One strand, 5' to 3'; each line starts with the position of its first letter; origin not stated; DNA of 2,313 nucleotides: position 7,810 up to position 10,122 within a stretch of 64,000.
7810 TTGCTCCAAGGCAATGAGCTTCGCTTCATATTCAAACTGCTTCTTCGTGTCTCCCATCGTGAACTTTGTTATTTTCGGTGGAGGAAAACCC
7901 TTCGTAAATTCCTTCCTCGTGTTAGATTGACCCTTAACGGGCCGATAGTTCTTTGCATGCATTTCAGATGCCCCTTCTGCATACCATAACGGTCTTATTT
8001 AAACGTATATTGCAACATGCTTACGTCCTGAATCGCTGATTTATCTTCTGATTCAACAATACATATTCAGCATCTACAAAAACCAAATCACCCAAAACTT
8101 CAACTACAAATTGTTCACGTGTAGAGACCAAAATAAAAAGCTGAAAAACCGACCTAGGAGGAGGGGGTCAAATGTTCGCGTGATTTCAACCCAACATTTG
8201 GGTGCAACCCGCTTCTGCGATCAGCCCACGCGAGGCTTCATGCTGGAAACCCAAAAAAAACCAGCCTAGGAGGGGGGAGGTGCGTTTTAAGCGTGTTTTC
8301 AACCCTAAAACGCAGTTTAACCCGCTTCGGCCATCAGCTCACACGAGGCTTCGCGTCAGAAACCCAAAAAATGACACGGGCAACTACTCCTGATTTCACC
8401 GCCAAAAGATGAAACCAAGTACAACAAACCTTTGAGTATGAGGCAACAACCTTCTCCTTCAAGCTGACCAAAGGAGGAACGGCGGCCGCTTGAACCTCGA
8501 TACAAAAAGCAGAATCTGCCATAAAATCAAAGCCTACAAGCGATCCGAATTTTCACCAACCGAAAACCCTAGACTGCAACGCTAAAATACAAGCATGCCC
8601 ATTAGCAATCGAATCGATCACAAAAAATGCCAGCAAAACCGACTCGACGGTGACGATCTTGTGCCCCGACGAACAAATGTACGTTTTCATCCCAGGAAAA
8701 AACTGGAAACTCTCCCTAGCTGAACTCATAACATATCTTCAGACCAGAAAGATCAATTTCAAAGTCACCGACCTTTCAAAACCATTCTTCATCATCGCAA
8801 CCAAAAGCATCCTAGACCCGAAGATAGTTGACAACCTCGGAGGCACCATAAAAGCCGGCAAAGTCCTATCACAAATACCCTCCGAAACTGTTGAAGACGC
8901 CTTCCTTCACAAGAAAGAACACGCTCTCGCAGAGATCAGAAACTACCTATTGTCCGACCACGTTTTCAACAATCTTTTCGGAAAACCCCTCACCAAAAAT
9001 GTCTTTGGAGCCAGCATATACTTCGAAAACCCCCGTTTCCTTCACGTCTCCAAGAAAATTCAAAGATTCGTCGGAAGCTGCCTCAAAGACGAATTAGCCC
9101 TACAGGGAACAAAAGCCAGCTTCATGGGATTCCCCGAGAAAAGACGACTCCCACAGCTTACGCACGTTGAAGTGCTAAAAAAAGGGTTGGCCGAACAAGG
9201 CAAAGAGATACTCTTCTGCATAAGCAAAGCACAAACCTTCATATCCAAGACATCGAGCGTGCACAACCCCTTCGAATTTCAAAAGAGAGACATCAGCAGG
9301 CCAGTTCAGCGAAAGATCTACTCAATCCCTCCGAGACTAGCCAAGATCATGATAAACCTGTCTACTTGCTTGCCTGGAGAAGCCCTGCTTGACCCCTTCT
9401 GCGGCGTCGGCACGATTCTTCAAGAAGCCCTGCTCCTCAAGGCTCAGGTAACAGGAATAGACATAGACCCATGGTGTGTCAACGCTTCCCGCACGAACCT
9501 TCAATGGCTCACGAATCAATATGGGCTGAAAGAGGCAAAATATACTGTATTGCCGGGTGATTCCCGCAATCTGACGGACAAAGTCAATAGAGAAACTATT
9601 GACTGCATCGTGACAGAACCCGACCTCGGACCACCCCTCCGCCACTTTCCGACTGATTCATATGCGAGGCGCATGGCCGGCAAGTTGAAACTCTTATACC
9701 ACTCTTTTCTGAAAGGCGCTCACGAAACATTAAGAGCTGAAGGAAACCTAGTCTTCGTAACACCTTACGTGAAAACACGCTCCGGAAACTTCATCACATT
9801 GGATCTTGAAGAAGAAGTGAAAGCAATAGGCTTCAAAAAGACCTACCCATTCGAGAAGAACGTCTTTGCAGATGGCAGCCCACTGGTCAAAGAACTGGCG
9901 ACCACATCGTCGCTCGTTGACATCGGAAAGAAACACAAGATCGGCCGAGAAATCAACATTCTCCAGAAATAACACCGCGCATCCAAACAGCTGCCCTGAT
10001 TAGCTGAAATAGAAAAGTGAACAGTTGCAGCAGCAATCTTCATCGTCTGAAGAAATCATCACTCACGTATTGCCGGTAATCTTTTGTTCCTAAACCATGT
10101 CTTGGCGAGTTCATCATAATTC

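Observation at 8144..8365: Tandem ~110-nt units containing a hairpin with a conserved 16-nt loop and compensatory stem changes: candidate novel structured RNA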

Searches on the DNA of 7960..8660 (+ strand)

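Call 12: search_rna_families(source=window, start=7960, end=8660, threshold=evalue, max_evalue=10, show_alignments=3)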
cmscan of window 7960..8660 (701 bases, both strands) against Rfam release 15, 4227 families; matches with E-value up to 10: 2.
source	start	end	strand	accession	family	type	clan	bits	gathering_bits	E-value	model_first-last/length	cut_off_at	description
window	8468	8517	+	RF01726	SAM-II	Cis-reg; riboswitch;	-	14.5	44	8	1-60/60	no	SAM-II riboswitch aptamer (SAM-II long loop)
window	8353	8461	-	RF01575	DdR7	Gene; snRNA; snoRNA; CD-box;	-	13.7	80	8.4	1-98/98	no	Dictyostelium snoRNA Dd7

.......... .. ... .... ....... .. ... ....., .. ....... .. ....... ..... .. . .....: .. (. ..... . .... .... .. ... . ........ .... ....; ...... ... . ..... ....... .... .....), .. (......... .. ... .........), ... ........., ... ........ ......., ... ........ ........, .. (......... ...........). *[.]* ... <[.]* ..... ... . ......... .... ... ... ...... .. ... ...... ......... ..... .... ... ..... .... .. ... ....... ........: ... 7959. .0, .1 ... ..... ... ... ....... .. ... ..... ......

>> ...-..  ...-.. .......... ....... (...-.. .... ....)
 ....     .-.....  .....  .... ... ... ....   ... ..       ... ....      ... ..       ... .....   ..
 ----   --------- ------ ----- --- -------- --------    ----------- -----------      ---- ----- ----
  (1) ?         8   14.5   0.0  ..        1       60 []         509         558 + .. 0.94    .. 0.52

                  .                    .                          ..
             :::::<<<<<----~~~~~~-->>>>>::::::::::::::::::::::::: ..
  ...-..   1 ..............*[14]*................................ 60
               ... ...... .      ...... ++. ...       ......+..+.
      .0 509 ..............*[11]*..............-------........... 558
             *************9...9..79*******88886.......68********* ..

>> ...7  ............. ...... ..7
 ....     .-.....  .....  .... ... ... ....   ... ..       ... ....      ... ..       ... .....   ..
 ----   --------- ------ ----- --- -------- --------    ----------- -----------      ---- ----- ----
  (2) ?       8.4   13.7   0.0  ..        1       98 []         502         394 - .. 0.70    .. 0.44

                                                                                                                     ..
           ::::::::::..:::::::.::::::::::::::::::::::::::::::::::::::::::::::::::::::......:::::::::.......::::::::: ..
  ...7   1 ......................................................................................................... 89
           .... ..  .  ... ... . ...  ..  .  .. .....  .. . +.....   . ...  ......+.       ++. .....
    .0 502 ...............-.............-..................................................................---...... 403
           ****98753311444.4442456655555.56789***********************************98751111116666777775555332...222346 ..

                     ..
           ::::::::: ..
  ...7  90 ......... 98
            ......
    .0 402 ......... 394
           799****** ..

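Call 72: search_dna_similar(query=window:8140-8370:+, collection=plasmids, mode=distant, max_evalue=0.001, max_rows=10)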
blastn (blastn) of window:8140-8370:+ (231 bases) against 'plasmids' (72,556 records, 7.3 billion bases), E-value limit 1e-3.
No match.

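Call 73: search_dna_similar(query=window:8140-8370:+, collection=phages, mode=distant, max_evalue=0.001, max_rows=10)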
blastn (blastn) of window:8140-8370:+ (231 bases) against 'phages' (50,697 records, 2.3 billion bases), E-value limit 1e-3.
No match.

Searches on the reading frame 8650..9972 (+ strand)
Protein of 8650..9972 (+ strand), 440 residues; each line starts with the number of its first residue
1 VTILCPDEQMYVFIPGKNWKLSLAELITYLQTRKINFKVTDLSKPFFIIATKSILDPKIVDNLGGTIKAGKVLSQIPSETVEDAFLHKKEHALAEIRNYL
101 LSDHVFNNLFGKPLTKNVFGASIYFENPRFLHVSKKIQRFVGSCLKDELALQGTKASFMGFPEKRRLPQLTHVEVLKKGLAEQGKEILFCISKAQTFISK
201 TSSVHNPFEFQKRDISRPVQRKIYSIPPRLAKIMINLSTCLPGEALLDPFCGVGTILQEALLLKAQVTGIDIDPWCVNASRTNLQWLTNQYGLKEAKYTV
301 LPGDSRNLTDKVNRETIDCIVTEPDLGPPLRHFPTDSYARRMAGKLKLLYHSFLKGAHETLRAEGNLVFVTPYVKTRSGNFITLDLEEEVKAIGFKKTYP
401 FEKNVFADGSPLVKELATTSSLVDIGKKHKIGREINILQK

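Call 27: search_protein_families(library=ncbifam, proteins=[window:8650-9972:+])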
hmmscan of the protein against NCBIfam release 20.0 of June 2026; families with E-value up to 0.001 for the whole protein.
window:8650-9972:+ (440 aa): 4 families
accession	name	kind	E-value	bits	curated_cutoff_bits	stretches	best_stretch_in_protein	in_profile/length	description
TIGR01177.1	TIGR01177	hypoth_equivalog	1.9e-25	89.9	316.55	1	191-373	131-296/330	TIGR01177 family methyltransferase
NF040721.1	Trm14_Arch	equivalog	4e-09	36.1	280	1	228-267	177-216/370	tRNA (guanine(6)-N2)-methyltransferase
NF008748.0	PRK11783.1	equivalog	0.00011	20.6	466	1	242-275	192-226/704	bifunctional 23S rRNA (guanine(2069)-N(7))-methyltransferase RlmK/23S rRNA (guanine(2445)-N(2))-methyltransferase RlmL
NF043040.1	corrin_prot_MT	hypoth_equivalog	0.0002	20.8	180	0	242-321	41-115/216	corrinoid protein-associated methyltransferase CpaM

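Call 33: find_homologous_proteins(query=window:8650-9972:+, max_evalue=1e-20)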
Query window:8650-9972:+ (440 aa): 2141 proteins with E <= 1e-20 among 6533 candidates; the best 120 are listed.
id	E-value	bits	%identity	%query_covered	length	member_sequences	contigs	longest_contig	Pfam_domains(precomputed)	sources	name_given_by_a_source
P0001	5.2e-285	963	96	100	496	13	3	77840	PF01170.25,PF01555.25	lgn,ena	-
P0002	4.0e-215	733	72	100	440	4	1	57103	PF13847.13,PF01170.25,PF01555.25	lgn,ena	-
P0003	2.3e-207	707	70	99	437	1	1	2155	PF01170.25,PF01555.25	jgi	jgi:tRNA G10 N-methylase Trm11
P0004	5.4e-206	703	70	99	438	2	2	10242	PF01170.25,PF01555.25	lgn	-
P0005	2.7e-196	671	69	98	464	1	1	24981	PF01170.25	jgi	jgi:tRNA G10 N-methylase Trm11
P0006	4.6e-195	667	67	100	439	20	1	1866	PF13847.13,PF01170.25,PF01555.25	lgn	-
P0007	2.0e-194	665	68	99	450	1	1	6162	PF01170.25,PF01555.25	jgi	jgi:tRNA G10 N-methylase Trm11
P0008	7.1e-194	663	65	99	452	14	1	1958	PF01170.25,PF01555.25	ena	-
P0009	6.0e-186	637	63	99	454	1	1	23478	PF01170.25,PF01555.25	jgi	jgi:tRNA G10 N-methylase Trm11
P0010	6.3e-186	637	65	98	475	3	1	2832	PF01170.25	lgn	-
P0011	3.1e-185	634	64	100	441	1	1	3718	PF13847.13,PF01170.25,PF01555.25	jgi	jgi:tRNA G10 N-methylase Trm11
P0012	2.1e-182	625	62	98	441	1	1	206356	PF13847.13,PF01170.25,PF01555.25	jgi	jgi:tRNA G10 N-methylase Trm11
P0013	3.4e-179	615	62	100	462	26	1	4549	PF01170.25,PF01555.25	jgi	jgi:tRNA G10 N-methylase Trm11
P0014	1.6e-178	612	61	100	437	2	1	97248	PF13847.13,PF01170.25,PF01555.25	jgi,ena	-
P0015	4.0e-175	601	60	98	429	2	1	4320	PF01170.25,PF01555.25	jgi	jgi:tRNA G10 N-methylase Trm11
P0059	8.2e-162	557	58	98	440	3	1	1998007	PF13847.13,PF01170.25,PF01555.25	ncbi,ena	-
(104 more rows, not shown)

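Call 34: find_encoding_contigs(protein=P0002, flank=10000, max_places=1)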
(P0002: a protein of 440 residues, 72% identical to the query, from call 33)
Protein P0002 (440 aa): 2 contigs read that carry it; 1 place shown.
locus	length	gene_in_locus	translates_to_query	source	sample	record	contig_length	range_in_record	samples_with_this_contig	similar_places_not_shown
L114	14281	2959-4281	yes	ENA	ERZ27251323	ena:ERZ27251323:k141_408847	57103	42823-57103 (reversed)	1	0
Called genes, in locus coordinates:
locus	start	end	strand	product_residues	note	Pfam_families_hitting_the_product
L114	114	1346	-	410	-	PF13347:MFS_2, PF00083:Sugar_tr, PF07690:MFS_1, PF12832:MFS_1_like, PF07690:MFS_1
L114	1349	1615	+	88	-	-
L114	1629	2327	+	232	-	PF00702:Hydrolase, PF12710:HAD (weak), PF13344:Hydrolase_6 (faint), PF13419:HAD_2, PF13242:Hydrolase_like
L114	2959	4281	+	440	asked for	PF01555:N6_N4_Mtase (weak), PF01170:UPF0020, PF13847:Methyltransf_31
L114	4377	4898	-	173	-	PF22769:DCD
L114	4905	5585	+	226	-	PF13673:Acetyltransf_10, PF00583:Acetyltransf_1, PF13508:Acetyltransf_7, PF08445:FR47 (weak)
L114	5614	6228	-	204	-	PF05175:MTS, PF02475:TRM5-TYW2_MTfase, PF06325:PrmA, PF13847:Methyltransf_31, PF09445:Methyltransf_15 (weak), PF13649:Methyltransf_25 (weak)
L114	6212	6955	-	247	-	PF00398:RrnaAD, PF05175:MTS (weak), PF13649:Methyltransf_25 (weak)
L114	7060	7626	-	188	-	PF04919:DUF655, PF14579:HHH_6 (faint)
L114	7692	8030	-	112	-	PF03874:RNA_pol_Rpb4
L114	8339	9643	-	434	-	PF22023:Pus10_THUMP_arc, PF21238:Pus10_C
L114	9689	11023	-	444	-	PF02881:SRP54_N, PF13401:AAA_22 (faint), PF00448:SRP54, PF02978:SRP_SPB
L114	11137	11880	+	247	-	PF09754:PAC2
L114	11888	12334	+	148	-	-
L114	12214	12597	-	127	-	-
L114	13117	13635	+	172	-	PF00252:Ribosomal_L16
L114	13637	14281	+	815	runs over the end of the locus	PF01326:PPDK_N, PF00391:PEP-utilizers, PF02896:PEP-utilizers_C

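Call 35: find_encoding_contigs(protein=P0012, flank=10000, max_places=1)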
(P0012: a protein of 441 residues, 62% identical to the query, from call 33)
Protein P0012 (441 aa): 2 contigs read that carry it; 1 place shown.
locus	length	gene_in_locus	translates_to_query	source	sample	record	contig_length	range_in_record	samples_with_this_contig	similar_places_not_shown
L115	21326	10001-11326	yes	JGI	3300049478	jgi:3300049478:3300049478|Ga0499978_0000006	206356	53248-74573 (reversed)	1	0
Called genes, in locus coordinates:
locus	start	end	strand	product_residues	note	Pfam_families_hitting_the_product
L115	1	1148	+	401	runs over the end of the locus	-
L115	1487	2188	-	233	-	-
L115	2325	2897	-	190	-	PF01949:Endo_dU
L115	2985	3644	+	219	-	PF04191:PEMT, PF04140:ICMT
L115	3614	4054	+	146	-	PF11469:Ribonucleas_3_2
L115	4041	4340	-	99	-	PF13656:RNA_pol_L_2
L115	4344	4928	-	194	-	PF14382:ECR1_N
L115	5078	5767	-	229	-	PF01170:UPF0020, PF13489:Methyltransf_23 (weak), PF03602:Cons_hypoth95 (weak), PF05175:MTS, PF06325:PrmA, PF08241:Methyltransf_11, PF13649:Methyltransf_25, PF13847:Methyltransf_31, +1 more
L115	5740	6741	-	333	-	PF01866:Diphthamide_syn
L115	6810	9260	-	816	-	PF01326:PPDK_N, PF00391:PEP-utilizers, PF02896:PEP-utilizers_C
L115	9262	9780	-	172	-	PF00252:Ribosomal_L16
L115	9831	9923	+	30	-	-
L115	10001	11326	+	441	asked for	PF01555:N6_N4_Mtase (weak), PF01170:UPF0020, PF13847:Methyltransf_31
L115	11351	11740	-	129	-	PF22769:DCD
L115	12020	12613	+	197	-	PF00583:Acetyltransf_1, PF13673:Acetyltransf_10, PF13508:Acetyltransf_7, PF08445:FR47 (weak)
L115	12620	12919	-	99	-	PF12675:DUF3795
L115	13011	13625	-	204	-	PF10294:Methyltransf_16 (weak), PF02475:TRM5-TYW2_MTfase, PF05175:MTS, PF06325:PrmA, PF13847:Methyltransf_31, PF08241:Methyltransf_11 (weak), PF09445:Methyltransf_15 (weak), PF13649:Methyltransf_25, +1 more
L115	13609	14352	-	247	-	PF00398:RrnaAD, PF05175:MTS (weak), PF08241:Methyltransf_11 (faint), PF13649:Methyltransf_25 (weak)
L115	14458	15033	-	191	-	PF04919:DUF655, PF14579:HHH_6 (faint)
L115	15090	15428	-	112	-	PF03874:RNA_pol_Rpb4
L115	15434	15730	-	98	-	PF01157:Ribosomal_L21e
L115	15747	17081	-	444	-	PF22023:Pus10_THUMP_arc, PF21238:Pus10_C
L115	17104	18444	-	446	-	PF02881:SRP54_N, PF13401:AAA_22 (faint), PF00448:SRP54, PF02978:SRP_SPB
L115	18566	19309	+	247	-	PF09754:PAC2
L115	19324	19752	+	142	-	PF00011:HSP20 (weak)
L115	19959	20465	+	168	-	-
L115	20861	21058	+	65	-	-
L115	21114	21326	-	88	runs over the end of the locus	-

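Call 36: find_encoding_contigs(protein=P0059, flank=10000, max_places=1)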
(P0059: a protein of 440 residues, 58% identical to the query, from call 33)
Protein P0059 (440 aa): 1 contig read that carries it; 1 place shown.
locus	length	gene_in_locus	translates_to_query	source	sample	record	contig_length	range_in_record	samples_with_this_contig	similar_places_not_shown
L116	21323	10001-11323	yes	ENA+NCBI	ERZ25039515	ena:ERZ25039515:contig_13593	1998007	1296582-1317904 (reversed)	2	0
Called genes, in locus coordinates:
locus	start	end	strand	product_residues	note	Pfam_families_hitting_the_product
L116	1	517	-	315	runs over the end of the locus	PF08241:Methyltransf_11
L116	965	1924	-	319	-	PF00589:Phage_integrase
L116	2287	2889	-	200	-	PF01949:Endo_dU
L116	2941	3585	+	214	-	PF06966:DUF1295 (weak), PF04191:PEMT, PF04140:ICMT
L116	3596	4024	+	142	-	PF11469:Ribonucleas_3_2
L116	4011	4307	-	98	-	PF01193:RNA_pol_L (weak), PF13656:RNA_pol_L_2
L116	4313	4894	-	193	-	PF14382:ECR1_N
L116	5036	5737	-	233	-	PF01170:UPF0020, PF03602:Cons_hypoth95 (weak), PF05175:MTS, PF06325:PrmA, PF08241:Methyltransf_11 (weak), PF13649:Methyltransf_25, PF13847:Methyltransf_31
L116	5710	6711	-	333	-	PF01866:Diphthamide_syn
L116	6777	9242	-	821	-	PF01326:PPDK_N, PF00391:PEP-utilizers, PF02896:PEP-utilizers_C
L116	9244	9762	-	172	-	PF00252:Ribosomal_L16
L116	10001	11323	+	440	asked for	PF01555:N6_N4_Mtase, PF01170:UPF0020, PF13847:Methyltransf_31 (weak)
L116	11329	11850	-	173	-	PF22769:DCD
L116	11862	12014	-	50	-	-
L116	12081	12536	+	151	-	PF00583:Acetyltransf_1, PF13673:Acetyltransf_10, PF13508:Acetyltransf_7, PF14542:Acetyltransf_CG (weak)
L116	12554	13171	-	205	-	PF05175:MTS, PF10294:Methyltransf_16 (weak), PF02475:TRM5-TYW2_MTfase, PF06325:PrmA, PF13847:Methyltransf_31, PF08241:Methyltransf_11, PF09445:Methyltransf_15, PF13649:Methyltransf_25, +4 more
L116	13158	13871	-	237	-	PF00398:RrnaAD, PF05175:MTS (weak), PF13649:Methyltransf_25 (weak)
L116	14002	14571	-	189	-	PF04919:DUF655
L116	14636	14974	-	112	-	PF03874:RNA_pol_Rpb4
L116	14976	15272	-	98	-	PF01157:Ribosomal_L21e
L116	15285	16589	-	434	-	PF22023:Pus10_THUMP_arc, PF21238:Pus10_C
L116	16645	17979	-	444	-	PF02881:SRP54_N, PF00448:SRP54, PF02978:SRP_SPB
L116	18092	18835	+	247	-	PF09754:PAC2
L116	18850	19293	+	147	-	-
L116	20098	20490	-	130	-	PF21485:IF5A-like_N, PF08207:EFP_N (faint), PF01287:eIF-5a (weak)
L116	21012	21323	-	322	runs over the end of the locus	PF07411:DUF1508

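Call 56: find_encoding_contigs(protein=P0005, flank=10000, max_places=1)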
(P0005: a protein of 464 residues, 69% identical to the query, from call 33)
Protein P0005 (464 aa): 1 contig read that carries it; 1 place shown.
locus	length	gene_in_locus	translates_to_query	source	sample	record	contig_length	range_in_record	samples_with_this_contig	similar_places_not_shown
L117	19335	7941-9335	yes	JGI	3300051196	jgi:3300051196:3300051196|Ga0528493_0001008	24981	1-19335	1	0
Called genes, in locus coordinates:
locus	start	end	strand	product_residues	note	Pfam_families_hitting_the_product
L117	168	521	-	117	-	PF02150:Zn_ribbon_RPB9 (weak), PF07754:Ribosomal_aS21 (faint), PF12773:DZR (faint), PF13240:Zn_Ribbon_1 (faint), PF13248:Zn_ribbon_3 (faint), PF01096:Zn_ribbon_TFIIS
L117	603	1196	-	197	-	PF01949:Endo_dU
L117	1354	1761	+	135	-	PF11469:Ribonucleas_3_2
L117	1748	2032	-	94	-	PF13656:RNA_pol_L_2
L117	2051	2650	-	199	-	PF14382:ECR1_N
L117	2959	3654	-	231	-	PF01170:UPF0020, PF05175:MTS, PF06325:PrmA, PF03602:Cons_hypoth95, PF13847:Methyltransf_31, PF08241:Methyltransf_11 (weak), PF13649:Methyltransf_25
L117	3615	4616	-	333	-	PF01866:Diphthamide_syn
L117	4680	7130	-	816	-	PF01326:PPDK_N, PF00391:PEP-utilizers, PF02896:PEP-utilizers_C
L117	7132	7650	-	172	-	PF00252:Ribosomal_L16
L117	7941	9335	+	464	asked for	PF01170:UPF0020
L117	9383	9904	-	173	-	PF22769:DCD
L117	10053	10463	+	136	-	PF13673:Acetyltransf_10 (weak), PF00583:Acetyltransf_1, PF13508:Acetyltransf_7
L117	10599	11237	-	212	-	PF05175:MTS, PF06325:PrmA, PF02475:TRM5-TYW2_MTfase, PF09445:Methyltransf_15 (weak), PF13847:Methyltransf_31, PF08241:Methyltransf_11 (weak), PF08242:Methyltransf_12 (weak), PF13649:Methyltransf_25, +1 more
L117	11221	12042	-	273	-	PF01135:PCMT (faint), PF00398:RrnaAD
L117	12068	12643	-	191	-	PF04919:DUF655, PF14579:HHH_6 (faint)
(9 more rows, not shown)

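Call 57: find_encoding_contigs(protein=P0009, flank=10000, max_places=1)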
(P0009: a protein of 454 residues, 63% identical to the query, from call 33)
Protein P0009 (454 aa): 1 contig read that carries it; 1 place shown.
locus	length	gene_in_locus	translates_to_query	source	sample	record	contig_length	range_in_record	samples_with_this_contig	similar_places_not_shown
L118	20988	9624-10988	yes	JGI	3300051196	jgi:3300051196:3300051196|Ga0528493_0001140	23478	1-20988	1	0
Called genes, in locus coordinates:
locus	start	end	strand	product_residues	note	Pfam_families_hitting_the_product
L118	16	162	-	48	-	-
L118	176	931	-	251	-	PF00705:PCNA_N, PF02747:PCNA_C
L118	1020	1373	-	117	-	PF02150:Zn_ribbon_RPB9 (weak), PF12773:DZR (faint), PF01096:Zn_ribbon_TFIIS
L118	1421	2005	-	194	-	PF01949:Endo_dU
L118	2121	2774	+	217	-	PF04191:PEMT, PF04140:ICMT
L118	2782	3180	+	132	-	PF11469:Ribonucleas_3_2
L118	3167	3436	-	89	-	PF01193:RNA_pol_L (weak), PF13656:RNA_pol_L_2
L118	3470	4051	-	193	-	PF14382:ECR1_N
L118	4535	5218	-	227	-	PF01170:UPF0020 (weak), PF13489:Methyltransf_23 (weak), PF03602:Cons_hypoth95 (weak), PF05175:MTS, PF06325:PrmA, PF13649:Methyltransf_25, PF13847:Methyltransf_31, PF08241:Methyltransf_11 (weak)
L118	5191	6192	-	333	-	PF01866:Diphthamide_syn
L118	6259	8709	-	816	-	PF01326:PPDK_N, PF00391:PEP-utilizers, PF02896:PEP-utilizers_C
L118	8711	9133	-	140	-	PF00252:Ribosomal_L16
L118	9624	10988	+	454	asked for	PF01555:N6_N4_Mtase, PF01170:UPF0020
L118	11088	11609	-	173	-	PF22769:DCD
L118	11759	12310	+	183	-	PF00583:Acetyltransf_1, PF13673:Acetyltransf_10 (weak), PF13508:Acetyltransf_7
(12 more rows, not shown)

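Call 58: find_encoding_contigs(protein=P0004, flank=10000, max_places=1)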
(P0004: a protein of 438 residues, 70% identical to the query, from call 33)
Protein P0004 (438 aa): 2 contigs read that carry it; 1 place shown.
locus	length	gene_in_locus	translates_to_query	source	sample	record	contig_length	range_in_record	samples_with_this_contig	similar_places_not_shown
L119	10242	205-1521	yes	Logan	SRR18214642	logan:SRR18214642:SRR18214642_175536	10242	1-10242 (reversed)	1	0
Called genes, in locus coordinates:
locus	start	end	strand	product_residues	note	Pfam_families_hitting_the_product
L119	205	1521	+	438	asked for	PF01555:N6_N4_Mtase (weak), PF01170:UPF0020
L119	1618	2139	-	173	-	PF22769:DCD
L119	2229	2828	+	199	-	PF00583:Acetyltransf_1, PF13673:Acetyltransf_10, PF13508:Acetyltransf_7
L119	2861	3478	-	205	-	PF01135:PCMT (faint), PF13489:Methyltransf_23 (weak), PF05175:MTS, PF02475:TRM5-TYW2_MTfase, PF06325:PrmA, PF13847:Methyltransf_31, PF08241:Methyltransf_11 (weak), PF13649:Methyltransf_25, +1 more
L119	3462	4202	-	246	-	PF00398:RrnaAD, PF13649:Methyltransf_25 (weak)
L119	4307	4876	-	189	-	PF04919:DUF655, PF14579:HHH_6 (faint)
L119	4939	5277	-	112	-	PF03874:RNA_pol_Rpb4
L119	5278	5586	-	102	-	PF01157:Ribosomal_L21e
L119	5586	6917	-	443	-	PF22023:Pus10_THUMP_arc, PF21238:Pus10_C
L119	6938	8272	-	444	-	PF02881:SRP54_N, PF13401:AAA_22 (faint), PF00448:SRP54, PF02978:SRP_SPB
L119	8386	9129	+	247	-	PF09754:PAC2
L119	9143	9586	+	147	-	PF00011:HSP20 (weak)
